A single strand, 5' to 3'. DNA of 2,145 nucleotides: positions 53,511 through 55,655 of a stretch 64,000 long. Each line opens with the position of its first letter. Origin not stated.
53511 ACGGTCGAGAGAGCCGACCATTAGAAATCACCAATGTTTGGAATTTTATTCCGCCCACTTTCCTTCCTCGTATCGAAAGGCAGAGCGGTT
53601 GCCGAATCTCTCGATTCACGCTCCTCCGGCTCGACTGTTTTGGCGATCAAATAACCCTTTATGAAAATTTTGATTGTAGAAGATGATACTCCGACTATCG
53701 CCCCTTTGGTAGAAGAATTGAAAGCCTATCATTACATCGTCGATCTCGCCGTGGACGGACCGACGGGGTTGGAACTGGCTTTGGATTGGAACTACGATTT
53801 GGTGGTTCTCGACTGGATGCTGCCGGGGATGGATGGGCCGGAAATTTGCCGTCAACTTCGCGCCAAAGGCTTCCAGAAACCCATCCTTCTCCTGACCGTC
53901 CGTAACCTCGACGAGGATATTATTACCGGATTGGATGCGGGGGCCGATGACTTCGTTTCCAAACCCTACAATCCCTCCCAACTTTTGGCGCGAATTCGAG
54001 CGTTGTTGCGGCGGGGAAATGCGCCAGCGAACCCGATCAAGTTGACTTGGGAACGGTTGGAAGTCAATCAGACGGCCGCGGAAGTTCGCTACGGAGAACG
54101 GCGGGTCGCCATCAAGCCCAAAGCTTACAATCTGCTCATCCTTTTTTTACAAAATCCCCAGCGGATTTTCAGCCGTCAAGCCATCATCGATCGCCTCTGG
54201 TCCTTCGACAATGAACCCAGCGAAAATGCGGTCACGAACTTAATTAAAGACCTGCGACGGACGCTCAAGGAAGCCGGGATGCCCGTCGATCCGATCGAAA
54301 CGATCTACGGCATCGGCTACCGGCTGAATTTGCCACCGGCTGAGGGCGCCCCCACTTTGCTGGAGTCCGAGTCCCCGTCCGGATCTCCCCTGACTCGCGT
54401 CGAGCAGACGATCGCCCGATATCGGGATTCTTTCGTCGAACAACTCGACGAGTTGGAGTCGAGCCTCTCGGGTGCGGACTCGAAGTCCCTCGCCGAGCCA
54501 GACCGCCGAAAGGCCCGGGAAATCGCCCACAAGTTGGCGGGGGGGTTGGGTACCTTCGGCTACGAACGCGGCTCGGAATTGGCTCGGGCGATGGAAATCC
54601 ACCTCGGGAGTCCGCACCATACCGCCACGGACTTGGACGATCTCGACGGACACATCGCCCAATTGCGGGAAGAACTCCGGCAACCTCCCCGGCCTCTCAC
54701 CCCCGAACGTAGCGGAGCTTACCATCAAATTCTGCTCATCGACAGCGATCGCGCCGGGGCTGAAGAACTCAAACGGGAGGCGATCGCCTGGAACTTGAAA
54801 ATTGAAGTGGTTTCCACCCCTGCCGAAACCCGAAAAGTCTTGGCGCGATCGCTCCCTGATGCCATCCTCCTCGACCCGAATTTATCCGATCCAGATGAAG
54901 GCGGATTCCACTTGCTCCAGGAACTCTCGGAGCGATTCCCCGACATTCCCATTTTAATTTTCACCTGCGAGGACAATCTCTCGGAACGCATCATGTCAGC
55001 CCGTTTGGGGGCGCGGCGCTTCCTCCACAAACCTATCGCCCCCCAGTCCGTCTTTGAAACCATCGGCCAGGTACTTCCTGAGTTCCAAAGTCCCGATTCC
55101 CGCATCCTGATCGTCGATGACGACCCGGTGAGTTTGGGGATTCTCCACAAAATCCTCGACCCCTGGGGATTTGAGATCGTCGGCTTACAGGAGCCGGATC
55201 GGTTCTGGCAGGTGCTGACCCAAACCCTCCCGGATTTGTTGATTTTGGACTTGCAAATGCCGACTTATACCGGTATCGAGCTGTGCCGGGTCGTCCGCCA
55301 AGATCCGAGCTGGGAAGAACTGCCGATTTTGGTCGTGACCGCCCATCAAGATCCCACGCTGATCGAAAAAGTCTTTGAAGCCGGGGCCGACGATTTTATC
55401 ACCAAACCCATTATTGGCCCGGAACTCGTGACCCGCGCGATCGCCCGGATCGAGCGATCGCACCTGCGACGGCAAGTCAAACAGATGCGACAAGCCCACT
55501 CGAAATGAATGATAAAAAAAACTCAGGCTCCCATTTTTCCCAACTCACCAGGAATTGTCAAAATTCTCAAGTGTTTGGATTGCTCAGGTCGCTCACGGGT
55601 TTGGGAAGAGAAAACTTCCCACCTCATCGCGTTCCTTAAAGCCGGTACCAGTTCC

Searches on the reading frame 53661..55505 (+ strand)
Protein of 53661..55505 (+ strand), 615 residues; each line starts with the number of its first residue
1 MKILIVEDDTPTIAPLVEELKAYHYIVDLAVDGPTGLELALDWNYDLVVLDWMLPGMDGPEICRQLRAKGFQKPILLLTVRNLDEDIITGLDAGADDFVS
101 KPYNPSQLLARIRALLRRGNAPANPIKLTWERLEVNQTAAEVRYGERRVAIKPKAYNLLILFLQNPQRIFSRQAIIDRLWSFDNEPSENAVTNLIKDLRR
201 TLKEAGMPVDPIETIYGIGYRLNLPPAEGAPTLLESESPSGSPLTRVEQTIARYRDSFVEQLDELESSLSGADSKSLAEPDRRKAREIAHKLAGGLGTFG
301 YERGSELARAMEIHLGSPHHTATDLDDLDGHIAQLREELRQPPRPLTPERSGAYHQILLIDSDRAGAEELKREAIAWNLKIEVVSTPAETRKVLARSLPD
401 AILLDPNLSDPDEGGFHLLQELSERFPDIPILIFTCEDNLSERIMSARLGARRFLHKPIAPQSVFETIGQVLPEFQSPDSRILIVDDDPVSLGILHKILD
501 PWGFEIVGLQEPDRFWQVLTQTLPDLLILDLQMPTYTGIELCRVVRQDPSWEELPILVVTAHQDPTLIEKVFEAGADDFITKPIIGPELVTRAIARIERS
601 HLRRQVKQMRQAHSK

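Call 55: search_protein_families(library=ncbifam, proteins=[window:53661-55505:+], max_evalue=1e-8)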
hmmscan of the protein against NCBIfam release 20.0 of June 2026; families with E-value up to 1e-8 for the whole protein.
window:53661-55505:+ (615 aa): 92 families (the best 25 are shown)
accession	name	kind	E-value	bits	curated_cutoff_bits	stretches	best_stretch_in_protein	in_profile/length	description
TIGR02154.1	PhoB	equivalog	1.5e-78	263.2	296.2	2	2-222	4-225/226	phosphate regulon transcriptional regulator PhoB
NF041734.1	resp_reg_RppA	equivalog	8.7e-76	254.3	250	2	1-223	1-228/229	two-component system response regulator RppA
NF040689.1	MtrAB_MtrA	equivalog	8.6e-72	241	300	2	3-221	1-217/219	MtrAB system response regulator MtrA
NF008296.0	PRK11083.1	equivalog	2.9e-71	239.5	273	2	2-223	5-226/228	two-component system response regulator CreB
NF007005.1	PRK09468.1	equivalog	4.2e-65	219.5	331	2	2-221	5-230/237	osmolarity response regulator transcription factor OmpR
NF041733.1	resp_reg_CseB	equivalog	6.5e-65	218.7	350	2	2-223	2-227/228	two-component system response regulator CseB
NF045944.1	ResRegRpaBCyano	equivalog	6.1e-64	215.5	330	2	4-222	1-227/229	response regulator transcription factor RpaB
NF007982.1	PRK10710.1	equivalog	3e-63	213.5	380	2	2-222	9-227/235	envelope stress response regulator BaeR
NF007928.2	PRK10643.1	equivalog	4.1e-63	212.9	330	2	1-222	1-216/216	two-component system response regulator PmrA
TIGR01387.1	cztR_silR_copR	subfamily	5.8e-62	209.2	279.2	2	3-222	1-218/218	heavy metal response regulator transcription factor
NF045991.1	RespRegCtrARhodob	equivalog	6.5e-59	199.4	350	2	1-223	1-222/224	response regulator transcription factor CtrA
NF053854.1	RespRegPhoBBctds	equivalog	1.9e-58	197.5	270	2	3-222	1-224/225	two-component system response regulator PhoB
NF040534.1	resp_reg_YycF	equivalog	3.4e-57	193.4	340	2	2-222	2-227/231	response regulator YycF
NF007663.1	PRK10336.1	equivalog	7.2e-56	189.4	345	1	1-222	1-216/219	quorum sensing response regulator transcription factor QseB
NF033117.2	vanR_ACDEGLN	exception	9.8e-55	185.6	350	2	3-222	1-225/226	VanR-ABDEGLN family response regulator transcription factor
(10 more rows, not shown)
